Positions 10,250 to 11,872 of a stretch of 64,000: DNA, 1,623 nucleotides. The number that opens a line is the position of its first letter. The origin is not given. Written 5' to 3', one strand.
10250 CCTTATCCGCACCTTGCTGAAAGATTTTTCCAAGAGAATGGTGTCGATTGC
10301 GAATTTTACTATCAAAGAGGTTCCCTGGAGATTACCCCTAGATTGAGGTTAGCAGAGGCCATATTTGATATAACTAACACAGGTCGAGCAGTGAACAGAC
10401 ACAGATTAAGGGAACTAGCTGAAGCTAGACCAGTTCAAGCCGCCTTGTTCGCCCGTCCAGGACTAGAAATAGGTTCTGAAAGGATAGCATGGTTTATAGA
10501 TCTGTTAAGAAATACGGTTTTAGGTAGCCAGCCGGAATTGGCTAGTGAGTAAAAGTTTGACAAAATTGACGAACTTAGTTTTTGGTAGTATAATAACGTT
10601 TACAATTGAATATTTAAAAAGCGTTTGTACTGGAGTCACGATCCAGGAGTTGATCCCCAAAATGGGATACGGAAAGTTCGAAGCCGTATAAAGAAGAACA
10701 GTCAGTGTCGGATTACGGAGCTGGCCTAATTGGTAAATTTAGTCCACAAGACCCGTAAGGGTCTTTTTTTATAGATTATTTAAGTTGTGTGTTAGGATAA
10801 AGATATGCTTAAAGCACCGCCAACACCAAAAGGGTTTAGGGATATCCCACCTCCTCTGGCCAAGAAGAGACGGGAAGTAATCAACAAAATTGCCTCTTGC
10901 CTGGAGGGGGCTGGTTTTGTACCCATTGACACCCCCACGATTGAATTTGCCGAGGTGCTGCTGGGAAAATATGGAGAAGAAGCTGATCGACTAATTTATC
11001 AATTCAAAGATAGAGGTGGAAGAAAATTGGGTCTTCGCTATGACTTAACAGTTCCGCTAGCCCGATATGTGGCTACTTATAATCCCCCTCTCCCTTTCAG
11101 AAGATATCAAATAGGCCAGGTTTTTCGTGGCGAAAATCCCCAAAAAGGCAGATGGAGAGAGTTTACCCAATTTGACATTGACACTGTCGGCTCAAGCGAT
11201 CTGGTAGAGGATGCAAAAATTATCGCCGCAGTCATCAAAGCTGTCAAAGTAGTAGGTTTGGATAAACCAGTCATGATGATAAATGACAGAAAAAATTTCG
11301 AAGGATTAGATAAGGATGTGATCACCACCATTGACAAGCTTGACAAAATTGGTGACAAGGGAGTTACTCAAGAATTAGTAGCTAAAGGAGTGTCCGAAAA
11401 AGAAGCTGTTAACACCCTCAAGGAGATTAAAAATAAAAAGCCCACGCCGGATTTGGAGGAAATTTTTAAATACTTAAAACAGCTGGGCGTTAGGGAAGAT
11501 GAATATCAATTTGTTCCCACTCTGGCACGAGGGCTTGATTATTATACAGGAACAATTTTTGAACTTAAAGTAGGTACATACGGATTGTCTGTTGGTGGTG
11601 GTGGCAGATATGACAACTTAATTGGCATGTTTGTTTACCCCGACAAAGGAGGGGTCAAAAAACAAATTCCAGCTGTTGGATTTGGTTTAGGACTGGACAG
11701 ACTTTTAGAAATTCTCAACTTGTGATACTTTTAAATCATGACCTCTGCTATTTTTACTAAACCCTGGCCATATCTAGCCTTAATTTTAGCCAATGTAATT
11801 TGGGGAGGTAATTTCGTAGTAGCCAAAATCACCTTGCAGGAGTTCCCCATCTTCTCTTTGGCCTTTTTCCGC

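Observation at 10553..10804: Stand-alone promoter, structured RNA of about 165 nt, and terminator between hisG and hisZ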

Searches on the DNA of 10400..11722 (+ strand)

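Call 4: search_rna_families(source=window, start=10400, end=10950, threshold=evalue, max_evalue=10, show_alignments=3)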
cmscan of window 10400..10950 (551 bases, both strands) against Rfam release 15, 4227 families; matches with E-value up to 10: 1.
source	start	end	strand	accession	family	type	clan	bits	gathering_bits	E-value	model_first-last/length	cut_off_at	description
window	10727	10768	+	RF02591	Spy1786666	Gene; sRNA;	-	17.2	64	1.3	1-87/87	no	S. pyogenes small RNA 1786666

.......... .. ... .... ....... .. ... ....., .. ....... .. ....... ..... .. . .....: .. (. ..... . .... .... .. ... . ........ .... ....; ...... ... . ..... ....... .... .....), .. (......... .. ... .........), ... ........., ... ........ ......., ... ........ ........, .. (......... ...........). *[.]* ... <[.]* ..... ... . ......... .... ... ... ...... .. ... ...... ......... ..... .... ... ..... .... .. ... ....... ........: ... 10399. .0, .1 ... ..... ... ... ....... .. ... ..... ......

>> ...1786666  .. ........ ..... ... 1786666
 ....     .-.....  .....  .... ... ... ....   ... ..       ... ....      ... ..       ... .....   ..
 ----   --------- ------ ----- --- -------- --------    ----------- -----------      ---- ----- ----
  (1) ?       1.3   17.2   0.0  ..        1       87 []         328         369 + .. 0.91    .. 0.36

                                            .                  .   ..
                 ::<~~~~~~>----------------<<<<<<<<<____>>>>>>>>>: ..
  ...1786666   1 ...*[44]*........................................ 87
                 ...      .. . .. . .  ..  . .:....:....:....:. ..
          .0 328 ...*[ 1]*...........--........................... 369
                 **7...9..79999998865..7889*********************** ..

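Call 14: search_rna_families(sources=[L004, L005, L006, L074], threshold=gathering, show_alignments=4)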
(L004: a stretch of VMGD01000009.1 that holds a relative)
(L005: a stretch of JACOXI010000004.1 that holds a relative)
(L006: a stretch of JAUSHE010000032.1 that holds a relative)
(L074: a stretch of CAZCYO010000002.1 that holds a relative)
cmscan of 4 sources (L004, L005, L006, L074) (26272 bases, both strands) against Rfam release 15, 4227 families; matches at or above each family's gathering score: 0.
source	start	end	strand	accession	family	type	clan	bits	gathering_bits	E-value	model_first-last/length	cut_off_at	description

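Call 15: search_rna_families(source=L074, start=1470, end=1810, threshold=evalue, max_evalue=10, show_alignments=3)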
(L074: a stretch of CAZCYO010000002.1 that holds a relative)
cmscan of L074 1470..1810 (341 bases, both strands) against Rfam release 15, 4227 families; matches with E-value up to 10: 7.
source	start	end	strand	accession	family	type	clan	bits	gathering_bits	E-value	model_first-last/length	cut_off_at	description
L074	1565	1760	+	RF00230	T-box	Cis-reg; leader;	-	39.9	93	1.2e-07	1-219/219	no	T-box leader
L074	1750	1794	+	RF01015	mir-885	Gene; miRNA;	-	21.6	66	0.035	1-74/74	no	mir-885 microRNA precursor family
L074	1709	1802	+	RF02589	Spy779816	Gene; sRNA;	-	20.2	67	0.59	1-88/88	no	S. pyogenes small RNA 779816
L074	1751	1791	+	RF03457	MIR173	Gene; miRNA;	-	17.8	70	0.55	1-102/102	no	MIR173 microRNA precursor family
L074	1667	1768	+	RF01607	ceN100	Gene; snRNA; snoRNA; HACA-box;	-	17.5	80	0.68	1-132/132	no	C. elegans snoRNA ceN100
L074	1742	1799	+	RF03490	mir-1426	Gene; miRNA;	-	17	71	1.4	1-89/89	no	mir-1426 microRNA precursor family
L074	1702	1759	-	RF02091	DAOA-AS1_2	Gene; lncRNA;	-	9.4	43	3.7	1-205/205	no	DAOA antisense RNA 1 conserved region 2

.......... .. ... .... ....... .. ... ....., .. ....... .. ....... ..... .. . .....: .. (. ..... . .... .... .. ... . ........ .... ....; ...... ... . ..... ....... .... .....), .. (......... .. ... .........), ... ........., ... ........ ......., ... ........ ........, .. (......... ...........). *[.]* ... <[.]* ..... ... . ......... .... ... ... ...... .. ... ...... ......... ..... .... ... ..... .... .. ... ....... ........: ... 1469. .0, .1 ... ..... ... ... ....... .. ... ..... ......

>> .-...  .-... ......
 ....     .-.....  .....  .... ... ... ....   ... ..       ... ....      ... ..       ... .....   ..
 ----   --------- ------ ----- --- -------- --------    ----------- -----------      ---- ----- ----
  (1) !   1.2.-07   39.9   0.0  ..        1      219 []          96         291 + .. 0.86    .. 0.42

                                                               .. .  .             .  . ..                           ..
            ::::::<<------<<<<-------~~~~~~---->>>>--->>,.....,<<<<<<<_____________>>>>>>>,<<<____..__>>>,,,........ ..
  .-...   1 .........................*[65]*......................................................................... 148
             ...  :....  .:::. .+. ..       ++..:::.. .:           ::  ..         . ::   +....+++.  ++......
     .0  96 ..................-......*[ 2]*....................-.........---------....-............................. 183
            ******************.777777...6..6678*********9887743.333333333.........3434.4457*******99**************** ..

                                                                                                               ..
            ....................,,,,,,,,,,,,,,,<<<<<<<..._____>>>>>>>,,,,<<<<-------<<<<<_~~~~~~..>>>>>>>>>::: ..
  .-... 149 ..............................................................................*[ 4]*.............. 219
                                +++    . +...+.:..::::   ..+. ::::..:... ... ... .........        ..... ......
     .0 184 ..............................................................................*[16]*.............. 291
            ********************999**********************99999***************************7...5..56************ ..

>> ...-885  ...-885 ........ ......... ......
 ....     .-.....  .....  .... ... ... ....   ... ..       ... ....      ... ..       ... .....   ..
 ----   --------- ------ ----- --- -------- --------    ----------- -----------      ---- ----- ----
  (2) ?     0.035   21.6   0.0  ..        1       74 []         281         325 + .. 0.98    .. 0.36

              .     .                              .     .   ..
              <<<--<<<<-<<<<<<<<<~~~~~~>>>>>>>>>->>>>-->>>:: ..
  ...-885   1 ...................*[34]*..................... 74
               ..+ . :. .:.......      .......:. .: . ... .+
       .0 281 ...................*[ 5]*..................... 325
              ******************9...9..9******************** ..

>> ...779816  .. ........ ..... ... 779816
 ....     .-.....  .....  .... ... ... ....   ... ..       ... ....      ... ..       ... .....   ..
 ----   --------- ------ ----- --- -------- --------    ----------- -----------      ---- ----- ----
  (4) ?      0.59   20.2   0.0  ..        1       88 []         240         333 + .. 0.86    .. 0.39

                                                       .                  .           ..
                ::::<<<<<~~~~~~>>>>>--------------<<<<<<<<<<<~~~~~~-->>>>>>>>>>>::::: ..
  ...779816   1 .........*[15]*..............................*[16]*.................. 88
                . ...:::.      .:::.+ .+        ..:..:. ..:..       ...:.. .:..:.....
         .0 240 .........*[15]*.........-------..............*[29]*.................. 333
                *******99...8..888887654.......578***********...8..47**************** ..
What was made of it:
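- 10669..10699 (+): Stem IIA (ACGG 10669-10672 with CCGU 10684-10687). The F-box-like CCGUAUAAA follows. Pseudoknot IIB pairs GUUC 10676-10679 with GAAC 10696-10699. Rfam's T-box model aligns this region of L074 to Stem IIA and the F-box (call 15).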

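Call 16: search_rna_families(source=L006, start=290, end=670, threshold=evalue, max_evalue=10, show_alignments=3)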
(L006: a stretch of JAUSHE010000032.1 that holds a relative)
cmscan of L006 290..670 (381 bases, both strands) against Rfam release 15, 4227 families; matches with E-value up to 10: 6.
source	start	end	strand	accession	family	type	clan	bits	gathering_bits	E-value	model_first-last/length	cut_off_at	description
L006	578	621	+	RF01015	mir-885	Gene; miRNA;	-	17.6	66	0.55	1-74/74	no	mir-885 microRNA precursor family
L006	572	627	+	RF04230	mir-9261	Gene; miRNA;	-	17.6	86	0.83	1-92/92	no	mir-9261 microRNA precursor family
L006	448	545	+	RF00568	SNORA26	Gene; snRNA; snoRNA; HACA-box;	CL00032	16.9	40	1.6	1-122/122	no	Small nucleolar RNA SNORA26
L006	518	631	+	RF00515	PyrR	Cis-reg;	-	16.3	54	8.7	1-115/115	no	PyrR binding site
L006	562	637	+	RF03197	mir-4887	Gene; miRNA;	-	14.9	70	7.2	1-87/87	no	mir-4887 microRNA precursor family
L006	563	637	+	RF03530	bglG-cis-reg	Cis-reg;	-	13.7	80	9.4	48-126/137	no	cis-regulatory element of the bglG/LicT operon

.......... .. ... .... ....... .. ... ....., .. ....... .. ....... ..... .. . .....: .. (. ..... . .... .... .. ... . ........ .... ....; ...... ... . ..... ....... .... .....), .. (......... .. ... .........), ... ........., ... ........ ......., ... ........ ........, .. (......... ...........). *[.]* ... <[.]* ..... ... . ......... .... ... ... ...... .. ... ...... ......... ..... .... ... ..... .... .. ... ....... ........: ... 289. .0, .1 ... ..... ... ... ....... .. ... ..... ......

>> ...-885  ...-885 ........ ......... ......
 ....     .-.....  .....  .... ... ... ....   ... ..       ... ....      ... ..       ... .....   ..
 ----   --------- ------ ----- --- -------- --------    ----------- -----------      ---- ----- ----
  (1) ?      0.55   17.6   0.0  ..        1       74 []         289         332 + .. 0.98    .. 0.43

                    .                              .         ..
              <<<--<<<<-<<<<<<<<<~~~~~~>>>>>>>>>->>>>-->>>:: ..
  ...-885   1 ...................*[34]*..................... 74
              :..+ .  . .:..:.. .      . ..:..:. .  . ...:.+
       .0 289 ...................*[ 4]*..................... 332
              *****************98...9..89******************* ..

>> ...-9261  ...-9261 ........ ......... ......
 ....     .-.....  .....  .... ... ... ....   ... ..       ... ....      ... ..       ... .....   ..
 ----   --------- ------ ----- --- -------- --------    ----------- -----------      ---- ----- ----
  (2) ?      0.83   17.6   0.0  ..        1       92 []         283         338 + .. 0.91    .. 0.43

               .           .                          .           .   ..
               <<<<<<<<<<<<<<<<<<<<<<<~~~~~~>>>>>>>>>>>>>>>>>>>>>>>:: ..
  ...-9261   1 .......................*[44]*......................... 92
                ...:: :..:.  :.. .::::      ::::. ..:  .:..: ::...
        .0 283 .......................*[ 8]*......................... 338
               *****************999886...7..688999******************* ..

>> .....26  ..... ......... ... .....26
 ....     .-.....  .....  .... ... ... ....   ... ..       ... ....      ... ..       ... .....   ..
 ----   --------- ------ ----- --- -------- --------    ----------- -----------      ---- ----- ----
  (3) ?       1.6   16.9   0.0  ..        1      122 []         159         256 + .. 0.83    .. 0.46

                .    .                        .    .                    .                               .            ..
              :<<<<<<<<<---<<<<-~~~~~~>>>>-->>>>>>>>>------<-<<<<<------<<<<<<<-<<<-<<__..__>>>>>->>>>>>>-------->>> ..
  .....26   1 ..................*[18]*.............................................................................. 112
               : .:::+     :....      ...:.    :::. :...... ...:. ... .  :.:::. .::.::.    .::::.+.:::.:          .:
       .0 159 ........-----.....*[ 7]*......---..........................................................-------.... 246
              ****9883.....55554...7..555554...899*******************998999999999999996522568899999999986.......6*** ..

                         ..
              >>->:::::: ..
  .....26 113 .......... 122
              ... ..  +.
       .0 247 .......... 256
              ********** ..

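Call 51: build_rna_model(alignment_id=A3, structure=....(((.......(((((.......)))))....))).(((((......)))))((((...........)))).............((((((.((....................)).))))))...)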
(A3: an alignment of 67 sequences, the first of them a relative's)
Model R1 built from alignment A3 (67 sequences, 128 columns); structure: as given.
model positions 108; base pairs 25; branch points 3; effective number of sequences 1.61; information 0.59 bits per position. Calibrated on 0.2 Mb of random sequence (short: E-values are rough).
structure used (alignment columns):
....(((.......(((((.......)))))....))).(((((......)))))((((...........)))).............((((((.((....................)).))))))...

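Call 54: search_with_rna_model(model_id=R1, source=window, max_evalue=10, show_alignments=2)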
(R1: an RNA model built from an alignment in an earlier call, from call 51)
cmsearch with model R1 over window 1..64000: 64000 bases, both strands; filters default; matches with E-value up to 10: 2.
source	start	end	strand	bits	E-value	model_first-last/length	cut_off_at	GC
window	10616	10728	+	90.6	5.8e-15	1-108/108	no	0.47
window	39191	39299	-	8.8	5.4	1-108/108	no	0.42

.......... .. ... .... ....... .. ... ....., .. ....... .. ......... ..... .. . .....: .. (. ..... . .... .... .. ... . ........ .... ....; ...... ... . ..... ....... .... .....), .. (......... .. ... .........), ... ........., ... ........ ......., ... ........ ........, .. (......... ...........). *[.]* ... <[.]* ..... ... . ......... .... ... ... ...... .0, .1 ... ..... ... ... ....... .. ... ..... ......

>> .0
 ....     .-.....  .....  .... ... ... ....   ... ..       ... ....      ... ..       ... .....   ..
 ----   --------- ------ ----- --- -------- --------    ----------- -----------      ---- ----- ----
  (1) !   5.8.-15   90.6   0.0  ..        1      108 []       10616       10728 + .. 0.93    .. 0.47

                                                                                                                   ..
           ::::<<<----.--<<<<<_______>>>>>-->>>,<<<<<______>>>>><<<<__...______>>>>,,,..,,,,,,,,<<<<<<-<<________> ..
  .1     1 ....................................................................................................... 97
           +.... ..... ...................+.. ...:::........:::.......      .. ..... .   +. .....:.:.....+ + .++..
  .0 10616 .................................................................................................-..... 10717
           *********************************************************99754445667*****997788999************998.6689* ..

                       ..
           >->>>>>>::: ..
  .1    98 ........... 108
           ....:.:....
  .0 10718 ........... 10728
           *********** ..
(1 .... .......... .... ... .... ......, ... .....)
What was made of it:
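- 10701..10725 (+): Extra hairpin with a conserved internal loop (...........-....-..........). This is the end of the part shared with complete T-boxes. The covariance-model match spans 10616-10728 at 90.6 bits (call 54).
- On Microgenomates His T-box subfamily defined here (model R1): 90.6 bits, E 6e-15, full length, with a model built without the window (call 54).
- Tried and rejected: A second or complete copy elsewhere in the 64 kb: none (call 54).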

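Call 55: search_with_rna_model(model_id=R1, sources=[L001, L002, L003, L004, L005, L006, L007, L008, L009, L010, L011, L012, L013, L014, L015, L016, L017, L018, L019, L020, L021, L022, L023, L024, L025, L026, L027, L028, L029, L030, L031, L032, L033, L034, L035, L036, L037, L038, L039, L040, L041, L042, L043, L044, L045, L046, L047, L048, L049, L050, L051, L052, L053, L054, L055, L056, L057, L058, L059, L060, L061, L062, L063, L064, L065, L066, L067, L068, L069, L070, L071, L072, L073, L074, L075, L076, L077, L078, L079, L080, L174, L175, L176, L177, L178], max_evalue=0.1)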
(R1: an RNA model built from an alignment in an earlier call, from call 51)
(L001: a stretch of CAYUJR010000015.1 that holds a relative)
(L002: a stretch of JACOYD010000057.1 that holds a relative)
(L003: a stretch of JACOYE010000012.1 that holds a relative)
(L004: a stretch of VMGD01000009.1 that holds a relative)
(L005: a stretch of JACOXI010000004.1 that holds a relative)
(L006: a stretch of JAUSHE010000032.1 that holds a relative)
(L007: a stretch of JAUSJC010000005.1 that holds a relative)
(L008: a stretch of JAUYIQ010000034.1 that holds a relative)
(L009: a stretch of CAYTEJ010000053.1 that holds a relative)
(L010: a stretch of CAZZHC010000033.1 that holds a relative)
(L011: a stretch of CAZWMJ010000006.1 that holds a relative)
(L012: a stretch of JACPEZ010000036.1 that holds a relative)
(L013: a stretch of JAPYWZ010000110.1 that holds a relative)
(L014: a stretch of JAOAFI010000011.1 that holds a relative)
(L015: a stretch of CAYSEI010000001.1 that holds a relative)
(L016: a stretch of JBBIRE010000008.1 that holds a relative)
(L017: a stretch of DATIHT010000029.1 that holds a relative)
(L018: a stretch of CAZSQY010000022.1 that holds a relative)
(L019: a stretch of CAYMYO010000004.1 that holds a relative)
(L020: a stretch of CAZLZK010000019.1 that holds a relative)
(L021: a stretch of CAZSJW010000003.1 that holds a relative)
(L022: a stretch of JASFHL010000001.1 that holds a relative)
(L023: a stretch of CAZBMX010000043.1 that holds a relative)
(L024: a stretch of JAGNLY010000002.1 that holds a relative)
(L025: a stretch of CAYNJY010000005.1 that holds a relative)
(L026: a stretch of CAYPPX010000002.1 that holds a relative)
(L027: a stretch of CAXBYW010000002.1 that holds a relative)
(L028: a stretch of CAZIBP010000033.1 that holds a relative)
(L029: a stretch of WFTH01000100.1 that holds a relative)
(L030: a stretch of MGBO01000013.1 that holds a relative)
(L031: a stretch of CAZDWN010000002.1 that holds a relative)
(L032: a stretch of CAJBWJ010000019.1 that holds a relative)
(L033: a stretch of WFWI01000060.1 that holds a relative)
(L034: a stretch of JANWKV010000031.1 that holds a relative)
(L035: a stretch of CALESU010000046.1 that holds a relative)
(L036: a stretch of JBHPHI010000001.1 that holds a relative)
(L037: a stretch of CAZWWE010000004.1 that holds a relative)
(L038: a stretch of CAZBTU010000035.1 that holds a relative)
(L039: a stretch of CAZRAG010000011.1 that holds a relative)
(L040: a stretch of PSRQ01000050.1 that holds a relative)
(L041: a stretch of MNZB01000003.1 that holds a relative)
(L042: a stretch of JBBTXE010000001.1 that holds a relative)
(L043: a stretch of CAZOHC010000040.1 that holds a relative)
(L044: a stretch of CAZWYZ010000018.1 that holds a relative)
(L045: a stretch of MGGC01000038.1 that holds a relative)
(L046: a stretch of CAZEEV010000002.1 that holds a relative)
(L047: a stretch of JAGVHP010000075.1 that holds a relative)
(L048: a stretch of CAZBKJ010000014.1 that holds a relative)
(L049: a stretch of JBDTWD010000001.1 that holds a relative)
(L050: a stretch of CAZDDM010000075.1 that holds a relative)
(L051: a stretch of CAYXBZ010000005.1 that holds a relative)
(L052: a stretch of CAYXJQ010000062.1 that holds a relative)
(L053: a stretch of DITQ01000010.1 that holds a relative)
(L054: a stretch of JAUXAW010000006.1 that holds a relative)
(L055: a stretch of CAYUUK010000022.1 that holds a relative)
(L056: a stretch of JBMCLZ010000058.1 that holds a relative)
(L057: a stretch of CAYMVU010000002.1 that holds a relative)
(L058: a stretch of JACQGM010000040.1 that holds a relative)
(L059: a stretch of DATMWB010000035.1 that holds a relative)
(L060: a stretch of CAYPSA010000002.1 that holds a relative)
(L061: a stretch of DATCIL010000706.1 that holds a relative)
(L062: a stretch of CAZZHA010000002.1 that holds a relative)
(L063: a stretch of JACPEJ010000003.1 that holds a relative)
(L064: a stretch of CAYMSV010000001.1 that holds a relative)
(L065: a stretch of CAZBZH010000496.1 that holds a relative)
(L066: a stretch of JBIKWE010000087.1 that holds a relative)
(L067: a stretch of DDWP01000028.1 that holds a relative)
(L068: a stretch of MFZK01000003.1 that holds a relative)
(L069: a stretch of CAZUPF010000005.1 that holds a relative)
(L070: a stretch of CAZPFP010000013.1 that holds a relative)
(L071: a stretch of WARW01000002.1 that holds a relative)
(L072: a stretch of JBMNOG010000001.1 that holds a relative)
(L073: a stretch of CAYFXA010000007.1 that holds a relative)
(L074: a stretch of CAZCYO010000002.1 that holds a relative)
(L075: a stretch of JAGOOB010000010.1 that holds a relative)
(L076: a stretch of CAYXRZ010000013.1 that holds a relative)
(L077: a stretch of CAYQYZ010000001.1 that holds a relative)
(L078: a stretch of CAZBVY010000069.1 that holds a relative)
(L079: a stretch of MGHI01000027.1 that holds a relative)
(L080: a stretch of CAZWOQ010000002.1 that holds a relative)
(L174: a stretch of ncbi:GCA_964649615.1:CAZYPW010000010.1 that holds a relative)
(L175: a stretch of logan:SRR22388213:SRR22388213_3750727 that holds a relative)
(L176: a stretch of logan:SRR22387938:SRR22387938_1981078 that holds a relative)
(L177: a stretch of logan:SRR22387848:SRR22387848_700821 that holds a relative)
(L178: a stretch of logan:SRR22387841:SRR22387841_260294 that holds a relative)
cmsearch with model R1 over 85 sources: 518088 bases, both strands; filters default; matches with E-value up to 0.1: 6.
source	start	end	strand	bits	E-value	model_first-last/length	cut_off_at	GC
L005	1145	1252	+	104.4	1.4e-16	1-108/108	no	0.43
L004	505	617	+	101.3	5e-16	1-108/108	no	0.46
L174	1467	1586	+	91.6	3.1e-14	1-108/108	no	0.38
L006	354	469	+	77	1.4e-11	1-108/108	no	0.44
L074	1523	1682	+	67.1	9.2e-10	1-108/108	no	0.44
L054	2410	2504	+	35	0.0007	1-108/108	no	0.55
